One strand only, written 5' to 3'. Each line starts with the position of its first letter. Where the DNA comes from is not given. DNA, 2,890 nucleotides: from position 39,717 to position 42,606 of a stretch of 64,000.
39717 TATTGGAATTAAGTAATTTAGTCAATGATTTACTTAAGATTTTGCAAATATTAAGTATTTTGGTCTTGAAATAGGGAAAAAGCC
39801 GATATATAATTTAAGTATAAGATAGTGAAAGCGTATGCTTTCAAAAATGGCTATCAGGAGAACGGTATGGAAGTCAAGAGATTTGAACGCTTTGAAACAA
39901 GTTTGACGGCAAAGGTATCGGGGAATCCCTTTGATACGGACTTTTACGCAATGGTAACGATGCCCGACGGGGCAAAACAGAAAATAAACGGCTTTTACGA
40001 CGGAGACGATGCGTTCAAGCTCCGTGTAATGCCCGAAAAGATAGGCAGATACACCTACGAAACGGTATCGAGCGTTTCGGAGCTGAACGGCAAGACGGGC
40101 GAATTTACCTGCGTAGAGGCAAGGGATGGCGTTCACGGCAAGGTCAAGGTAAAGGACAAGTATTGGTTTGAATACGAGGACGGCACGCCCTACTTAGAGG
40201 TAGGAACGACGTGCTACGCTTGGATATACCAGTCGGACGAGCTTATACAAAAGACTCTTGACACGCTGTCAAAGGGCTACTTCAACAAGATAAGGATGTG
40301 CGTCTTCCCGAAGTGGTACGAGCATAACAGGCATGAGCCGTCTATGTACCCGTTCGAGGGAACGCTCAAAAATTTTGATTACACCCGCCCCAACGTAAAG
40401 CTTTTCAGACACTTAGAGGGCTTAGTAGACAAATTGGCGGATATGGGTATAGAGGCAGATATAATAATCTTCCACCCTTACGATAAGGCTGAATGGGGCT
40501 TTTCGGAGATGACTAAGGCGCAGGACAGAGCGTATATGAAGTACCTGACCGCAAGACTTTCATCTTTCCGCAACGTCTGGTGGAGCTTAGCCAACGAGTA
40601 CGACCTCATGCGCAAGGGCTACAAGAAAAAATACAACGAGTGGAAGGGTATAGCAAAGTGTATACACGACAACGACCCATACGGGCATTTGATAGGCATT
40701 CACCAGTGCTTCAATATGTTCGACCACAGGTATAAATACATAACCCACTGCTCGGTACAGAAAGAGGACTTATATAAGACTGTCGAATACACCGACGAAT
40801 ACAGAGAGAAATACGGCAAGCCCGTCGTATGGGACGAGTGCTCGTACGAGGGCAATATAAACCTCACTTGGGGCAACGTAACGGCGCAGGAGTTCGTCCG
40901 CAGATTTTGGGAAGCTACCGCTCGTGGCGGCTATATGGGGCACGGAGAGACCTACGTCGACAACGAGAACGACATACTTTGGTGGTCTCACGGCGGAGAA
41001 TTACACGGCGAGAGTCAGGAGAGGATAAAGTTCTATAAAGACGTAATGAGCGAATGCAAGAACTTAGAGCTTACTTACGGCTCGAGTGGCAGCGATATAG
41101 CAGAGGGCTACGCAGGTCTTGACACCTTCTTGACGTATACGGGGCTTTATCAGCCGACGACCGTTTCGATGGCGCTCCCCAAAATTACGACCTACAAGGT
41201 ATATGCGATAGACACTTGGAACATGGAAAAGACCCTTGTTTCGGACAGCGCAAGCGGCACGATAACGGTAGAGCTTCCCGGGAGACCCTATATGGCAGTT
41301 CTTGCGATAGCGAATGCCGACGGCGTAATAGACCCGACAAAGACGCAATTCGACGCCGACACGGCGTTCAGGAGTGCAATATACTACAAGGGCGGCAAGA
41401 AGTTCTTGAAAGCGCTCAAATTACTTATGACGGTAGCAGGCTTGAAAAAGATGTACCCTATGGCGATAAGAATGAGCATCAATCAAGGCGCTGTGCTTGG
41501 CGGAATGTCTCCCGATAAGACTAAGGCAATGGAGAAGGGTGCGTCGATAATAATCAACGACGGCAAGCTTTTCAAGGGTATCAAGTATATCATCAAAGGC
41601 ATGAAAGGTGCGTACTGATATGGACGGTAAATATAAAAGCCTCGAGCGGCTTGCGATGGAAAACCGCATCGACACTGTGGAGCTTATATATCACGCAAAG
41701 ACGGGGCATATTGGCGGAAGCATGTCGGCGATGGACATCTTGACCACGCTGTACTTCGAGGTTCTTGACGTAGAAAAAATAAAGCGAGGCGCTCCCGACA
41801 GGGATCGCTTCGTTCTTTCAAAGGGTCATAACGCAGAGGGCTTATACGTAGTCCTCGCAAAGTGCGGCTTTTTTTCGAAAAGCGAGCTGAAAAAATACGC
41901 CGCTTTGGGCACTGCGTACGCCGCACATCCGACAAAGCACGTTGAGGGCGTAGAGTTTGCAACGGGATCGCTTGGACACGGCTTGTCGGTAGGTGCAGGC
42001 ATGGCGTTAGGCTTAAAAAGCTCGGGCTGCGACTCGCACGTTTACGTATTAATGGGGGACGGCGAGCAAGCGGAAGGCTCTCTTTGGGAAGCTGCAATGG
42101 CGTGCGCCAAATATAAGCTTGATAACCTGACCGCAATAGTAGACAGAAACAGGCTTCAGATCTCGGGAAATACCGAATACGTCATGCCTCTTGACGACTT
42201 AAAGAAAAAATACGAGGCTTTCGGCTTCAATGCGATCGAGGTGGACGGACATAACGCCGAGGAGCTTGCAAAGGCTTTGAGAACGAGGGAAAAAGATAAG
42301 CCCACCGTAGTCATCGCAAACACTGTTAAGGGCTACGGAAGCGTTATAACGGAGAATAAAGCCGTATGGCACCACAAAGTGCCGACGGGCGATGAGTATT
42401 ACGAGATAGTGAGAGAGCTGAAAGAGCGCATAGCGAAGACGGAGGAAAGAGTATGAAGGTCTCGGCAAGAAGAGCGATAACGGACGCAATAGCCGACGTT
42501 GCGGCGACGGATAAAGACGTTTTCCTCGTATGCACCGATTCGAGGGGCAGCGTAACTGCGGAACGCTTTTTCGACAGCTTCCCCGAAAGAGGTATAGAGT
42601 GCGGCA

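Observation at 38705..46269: LacI-controlled operon: GH140-like glycosidase, dedicated split transketolase, FGGY kinase and FucI-family isomerase (possible variant route for apiose or another rare pectic sugar)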

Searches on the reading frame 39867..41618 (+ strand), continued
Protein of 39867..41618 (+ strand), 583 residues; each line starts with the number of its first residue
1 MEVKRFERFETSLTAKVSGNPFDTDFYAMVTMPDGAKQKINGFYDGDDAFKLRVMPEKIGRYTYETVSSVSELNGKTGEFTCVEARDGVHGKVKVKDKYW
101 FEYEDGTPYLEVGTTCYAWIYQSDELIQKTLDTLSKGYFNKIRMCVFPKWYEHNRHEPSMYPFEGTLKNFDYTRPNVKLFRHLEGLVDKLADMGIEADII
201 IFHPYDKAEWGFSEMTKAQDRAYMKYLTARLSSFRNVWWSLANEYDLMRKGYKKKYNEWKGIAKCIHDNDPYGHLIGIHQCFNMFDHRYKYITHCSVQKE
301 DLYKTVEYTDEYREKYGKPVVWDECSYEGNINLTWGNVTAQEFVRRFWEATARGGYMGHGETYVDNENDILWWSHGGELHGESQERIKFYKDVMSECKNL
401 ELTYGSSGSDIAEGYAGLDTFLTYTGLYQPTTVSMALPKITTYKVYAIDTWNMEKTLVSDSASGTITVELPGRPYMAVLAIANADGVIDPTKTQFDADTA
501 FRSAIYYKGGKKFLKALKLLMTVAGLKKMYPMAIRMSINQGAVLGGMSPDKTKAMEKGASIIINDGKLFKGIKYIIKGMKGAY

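Call 94: find_encoding_contigs(protein=P0477, flank=9000, max_places=1)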
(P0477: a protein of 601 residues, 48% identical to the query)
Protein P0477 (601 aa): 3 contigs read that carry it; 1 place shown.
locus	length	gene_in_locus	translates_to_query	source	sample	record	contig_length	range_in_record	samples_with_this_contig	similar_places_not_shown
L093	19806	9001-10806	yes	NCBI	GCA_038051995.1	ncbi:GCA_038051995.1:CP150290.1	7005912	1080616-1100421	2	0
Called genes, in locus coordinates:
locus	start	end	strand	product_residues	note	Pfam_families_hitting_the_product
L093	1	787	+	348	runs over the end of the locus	PF08240:ADH_N, PF16912:Glu_dehyd_C (weak), PF00107:ADH_zinc_N, PF13602:ADH_zinc_N_2 (faint)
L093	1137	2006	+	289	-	PF00528:BPD_transp_1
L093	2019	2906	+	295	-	PF00528:BPD_transp_1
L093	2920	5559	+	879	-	PF17132:Glyco_hydro_106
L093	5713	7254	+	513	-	PF01301:Glyco_hydro_35, PF02449:Glyco_hydro_42 (weak), PF18120:DUF5597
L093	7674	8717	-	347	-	PF00356:LacI, PF00532:Peripla_BP_1, PF13407:Peripla_BP_4, PF13377:Peripla_BP_3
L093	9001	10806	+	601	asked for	PF16586:DUF5060, PF13204:Apiosidase, PF18310:DUF5605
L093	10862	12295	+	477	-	-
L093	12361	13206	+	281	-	PF00456:Transketolase_N, PF13292:DXP_synthase_N (weak), PF00676:E1_dh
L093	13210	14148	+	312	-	PF02779:Transket_pyr, PF02780:Transketolase_C, PF22613:Transketolase_C_1 (weak)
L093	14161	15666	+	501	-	PF00370:FGGY_N, PF02782:FGGY_C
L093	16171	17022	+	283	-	PF01261:AP_endonuc_2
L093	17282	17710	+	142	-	PF22381:Staph_reg_Sar_Rot, PF12802:MarR_2, PF01047:MarR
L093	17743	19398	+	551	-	PF00083:Sugar_tr, PF06609:TRI12, PF07690:MFS_1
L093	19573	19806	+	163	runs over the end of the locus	PF06445:GyrI-like, PF14526:Cass2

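Call 95: find_encoding_contigs(protein=P0467, flank=9000, max_places=1)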
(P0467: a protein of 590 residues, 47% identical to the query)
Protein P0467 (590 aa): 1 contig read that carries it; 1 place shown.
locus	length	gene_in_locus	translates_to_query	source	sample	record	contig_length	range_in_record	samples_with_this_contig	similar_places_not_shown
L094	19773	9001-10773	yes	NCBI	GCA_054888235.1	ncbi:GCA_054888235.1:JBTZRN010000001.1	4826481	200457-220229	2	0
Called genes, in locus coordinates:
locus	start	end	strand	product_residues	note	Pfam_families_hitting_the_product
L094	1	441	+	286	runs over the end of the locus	PF02463:SMC_N (weak), PF00005:ABC_tran, PF13304:AAA_21 (faint), PF08352:oligo_HPY (faint)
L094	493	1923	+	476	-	PF00232:Glyco_hydro_1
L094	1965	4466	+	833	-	PF00933:Glyco_hydro_3, PF01915:Glyco_hydro_3_C, PF14310:Fn3-like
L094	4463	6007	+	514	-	PF04616:Glyco_hydro_43, PF17851:GH43_C2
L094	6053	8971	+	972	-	PF25788:Ig_Rha78A_N, PF08531:Bac_rhamnosid_N, PF05592:Bac_rhamnosid, PF17389:Bac_rhamnosid6H, PF17390:Bac_rhamnosid_C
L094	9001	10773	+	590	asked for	PF16586:DUF5060, PF13204:Apiosidase, PF18310:DUF5605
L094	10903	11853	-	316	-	PF00491:Arginase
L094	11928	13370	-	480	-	PF00860:Xan_ur_permease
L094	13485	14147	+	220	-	PF04234:CopC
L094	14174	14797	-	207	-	PF01266:DAO (weak), PF01494:FAD_binding_3 (faint)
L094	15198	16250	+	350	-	PF00582:Usp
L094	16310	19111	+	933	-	PF01326:PPDK_N, PF27448:Rph_4th, PF00391:PEP-utilizers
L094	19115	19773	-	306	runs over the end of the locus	PF01545:Cation_efflux, PF16916:ZT_dimer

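Call 96: find_encoding_contigs(protein=P0431, flank=9000, max_places=1)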
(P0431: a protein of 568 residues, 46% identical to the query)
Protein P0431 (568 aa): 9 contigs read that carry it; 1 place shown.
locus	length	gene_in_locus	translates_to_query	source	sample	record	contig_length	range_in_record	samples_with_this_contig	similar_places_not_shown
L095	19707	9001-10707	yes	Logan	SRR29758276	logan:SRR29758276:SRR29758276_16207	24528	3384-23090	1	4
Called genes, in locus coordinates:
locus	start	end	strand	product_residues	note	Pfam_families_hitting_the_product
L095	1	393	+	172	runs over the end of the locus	PF13353:Fer4_12, PF04055:Radical_SAM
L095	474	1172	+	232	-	PF00072:Response_reg, PF00486:Trans_reg_C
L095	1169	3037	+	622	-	PF00512:HisKA, PF02518:HATPase_c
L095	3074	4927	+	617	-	-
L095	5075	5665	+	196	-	PF17194:AbiEi_3_N (weak), PF13338:AbiEi_4 (weak)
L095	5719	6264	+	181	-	PF00929:RNase_T, PF16473:Rv2179c-like (weak)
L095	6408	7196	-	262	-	PF00165:HTH_AraC, PF12833:HTH_18, PF00165:HTH_AraC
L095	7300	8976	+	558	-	PF07690:MFS_1 (faint), PF13347:MFS_2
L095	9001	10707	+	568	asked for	PF16586:DUF5060, PF13204:Apiosidase, PF18310:DUF5605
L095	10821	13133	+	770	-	PF22666:Glyco_hydro_2_N2, PF02837:Glyco_hydro_2_N, PF00703:Glyco_hydro_2 (weak), PF02836:Glyco_hydro_2_C, PF16355:DUF4982, PF18565:Glyco_hydro2_C5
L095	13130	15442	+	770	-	PF01915:Glyco_hydro_3_C, PF14310:Fn3-like, PF00933:Glyco_hydro_3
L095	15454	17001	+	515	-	PF01229:Glyco_hydro_39, PF11790:Glyco_hydro_cc (weak), PF01229:Glyco_hydro_39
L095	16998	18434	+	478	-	PF04616:Glyco_hydro_43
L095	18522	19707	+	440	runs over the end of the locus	PF00232:Glyco_hydro_1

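Call 101: search_protein_families(library=ncbifam, proteins=[L093:16171-17022:+, L092:18285-19229:+, L093:10862-12295:+], max_evalue=0.001)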
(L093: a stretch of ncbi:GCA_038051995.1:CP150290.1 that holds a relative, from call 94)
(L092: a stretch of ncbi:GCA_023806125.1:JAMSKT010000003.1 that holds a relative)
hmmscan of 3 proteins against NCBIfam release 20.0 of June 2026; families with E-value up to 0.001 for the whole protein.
L093:16171-17022:+ (283 aa): 1 family
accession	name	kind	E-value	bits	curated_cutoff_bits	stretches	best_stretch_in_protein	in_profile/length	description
TIGR04379.1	myo_inos_iolE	equivalog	5.7e-17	62.2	290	1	107-278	126-288/290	myo-inosose-2 dehydratase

L092:18285-19229:+ (314 aa): 9 families
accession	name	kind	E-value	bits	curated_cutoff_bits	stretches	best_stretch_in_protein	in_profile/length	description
NF041099.2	keto_glucon_epim_IolO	equivalog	1.8e-27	96.4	300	1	79-266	53-241/269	5-keto-L-gluconate epimerase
NF051856.1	PsicseEpim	equivalog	8.8e-27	94.6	300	1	52-266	24-240/287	D-psicose 3-epimerase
TIGR03234.1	OH-pyruv-isom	equivalog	9e-11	41.6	353.45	1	119-267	87-236/254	hydroxypyruvate isomerase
NF007360.0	PRK09856.1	equivalog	3.3e-10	40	305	1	53-266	22-243/276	fructoselysine 3-epimerase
NF043033.1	OxoTetrIsom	equivalog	2.6e-07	30.7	325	1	116-266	85-232/251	2-oxo-tetronate isomerase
NF007444.0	PRK09997.1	equivalog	2.8e-06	27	465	1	151-270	119-237/258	hydroxypyruvate isomerase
TIGR02631.1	xylA_Arthro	equivalog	2e-05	23.8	447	1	81-239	75-247/382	xylose isomerase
NF009688.0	PRK13209.1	subfamily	3e-05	23.2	317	1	80-261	63-244/286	L-ribulose-5-phosphate 3-epimerase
NF002196.0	PRK01060.1-1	equivalog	0.00027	20.3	333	0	106-201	80-171/297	deoxyribonuclease IV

L093:10862-12295:+ (477 aa): 1 family
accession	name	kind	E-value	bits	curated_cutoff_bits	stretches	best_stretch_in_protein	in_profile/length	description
NF048012.1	SlpQosIsomSftI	equivalog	1.1e-31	110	700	1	62-405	52-386/443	sulfoquinovose isomerase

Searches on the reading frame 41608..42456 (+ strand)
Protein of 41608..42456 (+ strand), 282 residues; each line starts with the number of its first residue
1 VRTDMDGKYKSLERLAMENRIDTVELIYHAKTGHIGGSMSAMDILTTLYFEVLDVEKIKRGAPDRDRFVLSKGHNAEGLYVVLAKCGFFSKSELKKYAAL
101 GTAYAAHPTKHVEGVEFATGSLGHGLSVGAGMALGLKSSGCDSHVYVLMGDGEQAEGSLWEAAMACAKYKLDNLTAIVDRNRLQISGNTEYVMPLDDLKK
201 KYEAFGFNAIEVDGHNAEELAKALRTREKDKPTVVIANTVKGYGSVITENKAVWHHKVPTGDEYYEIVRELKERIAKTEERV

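Call 3: search_protein_families(library=pfam, proteins=[window:41608-42456:+])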
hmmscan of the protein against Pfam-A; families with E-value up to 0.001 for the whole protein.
window:41608-42456:+ (282 aa): 5 families
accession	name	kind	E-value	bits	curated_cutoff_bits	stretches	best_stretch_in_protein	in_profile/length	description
PF00456.26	Transketolase_N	-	3e-46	158.4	22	1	17-263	7-266/334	Transketolase, thiamine diphosphate binding domain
PF13292.11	DXP_synthase_N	-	1.1e-08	35.2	21.2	1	9-188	15-178/274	1-deoxy-D-xylulose-5-phosphate synthase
PF00676.26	E1_dh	-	9.2e-08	31.8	22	1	110-227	89-212/300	Dehydrogenase E1 component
PF02775.26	TPP_enzyme_C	-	4.2e-05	23.8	21.9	1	116-235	24-149/151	Thiamine pyrophosphate enzyme, C-terminal TPP binding domain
PF09364.15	XFP_N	-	0.00049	19.5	23.7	1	101-224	121-244/364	XFP N-terminal domain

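Call 4: search_protein_families(library=ncbifam, proteins=[window:41608-42456:+])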
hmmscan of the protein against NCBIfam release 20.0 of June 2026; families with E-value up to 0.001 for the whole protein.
window:41608-42456:+ (282 aa): 13 families
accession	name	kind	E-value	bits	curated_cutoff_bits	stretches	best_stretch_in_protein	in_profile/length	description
NF004559.0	PRK05899.2-5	equivalog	8.6e-80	268.7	488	1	4-274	10-282/627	transketolase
NF004556.0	PRK05899.2-2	equivalog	6.4e-75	252.7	575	1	6-271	11-276/639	transketolase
TIGR00232.1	tktlase_bact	equivalog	1.7e-49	168.8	682.25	1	20-266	8-268/654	transketolase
NF004558.0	PRK05899.2-4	equivalog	2.1e-42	145.4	788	1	20-266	11-265/651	transketolase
TIGR00759.1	aceE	equivalog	8.5e-12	43.9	859.9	1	14-188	77-264/885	pyruvate dehydrogenase (acetyl-transferring), homodimeric type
TIGR03181.1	PDH_E1_alph_x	equivalog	8.8e-11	41.3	411.35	1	122-217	124-218/341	pyruvate dehydrogenase (acetyl-transferring) E1 component subunit alpha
TIGR03186.1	AKGDH_not_PDH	exception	1e-10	40.6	1408.3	1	15-212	78-289/889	alpha-ketoglutarate dehydrogenase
TIGR00204.1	dxs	equivalog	1.7e-10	40.1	465.95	2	10-188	16-178/616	1-deoxy-D-xylulose-5-phosphate synthase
TIGR03182.1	PDH_E1_alph_y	equivalog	3.9e-10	39.2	393.85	1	120-241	110-235/315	pyruvate dehydrogenase (acetyl-transferring) E1 component subunit alpha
NF003616.0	PRK05261.1-1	subfamily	3.1e-09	35.6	777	1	102-223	123-248/788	phosphoketolase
NF003933.0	PRK05444.2-2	equivalog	5.6e-09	35.1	395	1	116-256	114-265/606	1-deoxy-D-xylulose-5-phosphate synthase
NF008968.0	PRK12315.1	subfamily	9.9e-07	27.4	510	1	11-259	20-264/582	1-deoxy-D-xylulose-5-phosphate synthase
TIGR03846.1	sulfopy_beta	equivalog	2.1e-05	24.5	221.5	1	118-238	40-155/182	sulfopyruvate decarboxylase subunit beta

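Call 46: search_solved_structures(query=window:41620-42456:+, max_evalue=1e-20, show_alignments=2)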
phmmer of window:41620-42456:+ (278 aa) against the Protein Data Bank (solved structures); distinct sequences matched with E-value up to 1e-20: 41.
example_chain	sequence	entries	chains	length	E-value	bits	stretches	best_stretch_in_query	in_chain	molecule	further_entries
6yak_AAA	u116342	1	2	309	1.1e-66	228.3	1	7-268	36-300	N-terminal component of the split chain transketolase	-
3mos_A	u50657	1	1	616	1.6e-49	172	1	4-272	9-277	Transketolase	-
6rjb_A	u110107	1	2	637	1.8e-49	171.9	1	4-272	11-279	Transketolase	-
4kxu_A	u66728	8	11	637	1.8e-49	171.9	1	4-272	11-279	Transketolase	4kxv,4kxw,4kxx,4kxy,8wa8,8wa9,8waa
3ooy_A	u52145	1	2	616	1.8e-49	171.8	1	5-272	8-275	Transketolase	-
6ha3_A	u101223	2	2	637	4.6e-49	170.5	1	4-272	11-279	Transketolase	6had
8r3o_A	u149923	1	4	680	4e-33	118.2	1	10-266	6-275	Transketolase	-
3m34_A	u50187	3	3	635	1.5e-31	113.1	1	14-269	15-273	Transketolase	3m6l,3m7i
3l84_A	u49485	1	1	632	1.5e-31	113.1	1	15-269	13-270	Transketolase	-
2e6k_A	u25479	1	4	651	3.3e-30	108.7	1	16-265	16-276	Transketolase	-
7wrr_A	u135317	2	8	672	3.5e-30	108.6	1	8-265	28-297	Transketolase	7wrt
1gpu_A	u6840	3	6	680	8.7e-30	107.3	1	6-249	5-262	TRANSKETOLASE 1 | TRANSKETOLASE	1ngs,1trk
2r5n_A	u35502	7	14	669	8.8e-30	107.3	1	10-266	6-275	Transketolase 1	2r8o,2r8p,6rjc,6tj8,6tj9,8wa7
5hht_A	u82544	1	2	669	8.8e-30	107.3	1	10-266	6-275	Transketolase 1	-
1tka_A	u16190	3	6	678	1e-29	107.1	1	7-249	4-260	TRANSKETOLASE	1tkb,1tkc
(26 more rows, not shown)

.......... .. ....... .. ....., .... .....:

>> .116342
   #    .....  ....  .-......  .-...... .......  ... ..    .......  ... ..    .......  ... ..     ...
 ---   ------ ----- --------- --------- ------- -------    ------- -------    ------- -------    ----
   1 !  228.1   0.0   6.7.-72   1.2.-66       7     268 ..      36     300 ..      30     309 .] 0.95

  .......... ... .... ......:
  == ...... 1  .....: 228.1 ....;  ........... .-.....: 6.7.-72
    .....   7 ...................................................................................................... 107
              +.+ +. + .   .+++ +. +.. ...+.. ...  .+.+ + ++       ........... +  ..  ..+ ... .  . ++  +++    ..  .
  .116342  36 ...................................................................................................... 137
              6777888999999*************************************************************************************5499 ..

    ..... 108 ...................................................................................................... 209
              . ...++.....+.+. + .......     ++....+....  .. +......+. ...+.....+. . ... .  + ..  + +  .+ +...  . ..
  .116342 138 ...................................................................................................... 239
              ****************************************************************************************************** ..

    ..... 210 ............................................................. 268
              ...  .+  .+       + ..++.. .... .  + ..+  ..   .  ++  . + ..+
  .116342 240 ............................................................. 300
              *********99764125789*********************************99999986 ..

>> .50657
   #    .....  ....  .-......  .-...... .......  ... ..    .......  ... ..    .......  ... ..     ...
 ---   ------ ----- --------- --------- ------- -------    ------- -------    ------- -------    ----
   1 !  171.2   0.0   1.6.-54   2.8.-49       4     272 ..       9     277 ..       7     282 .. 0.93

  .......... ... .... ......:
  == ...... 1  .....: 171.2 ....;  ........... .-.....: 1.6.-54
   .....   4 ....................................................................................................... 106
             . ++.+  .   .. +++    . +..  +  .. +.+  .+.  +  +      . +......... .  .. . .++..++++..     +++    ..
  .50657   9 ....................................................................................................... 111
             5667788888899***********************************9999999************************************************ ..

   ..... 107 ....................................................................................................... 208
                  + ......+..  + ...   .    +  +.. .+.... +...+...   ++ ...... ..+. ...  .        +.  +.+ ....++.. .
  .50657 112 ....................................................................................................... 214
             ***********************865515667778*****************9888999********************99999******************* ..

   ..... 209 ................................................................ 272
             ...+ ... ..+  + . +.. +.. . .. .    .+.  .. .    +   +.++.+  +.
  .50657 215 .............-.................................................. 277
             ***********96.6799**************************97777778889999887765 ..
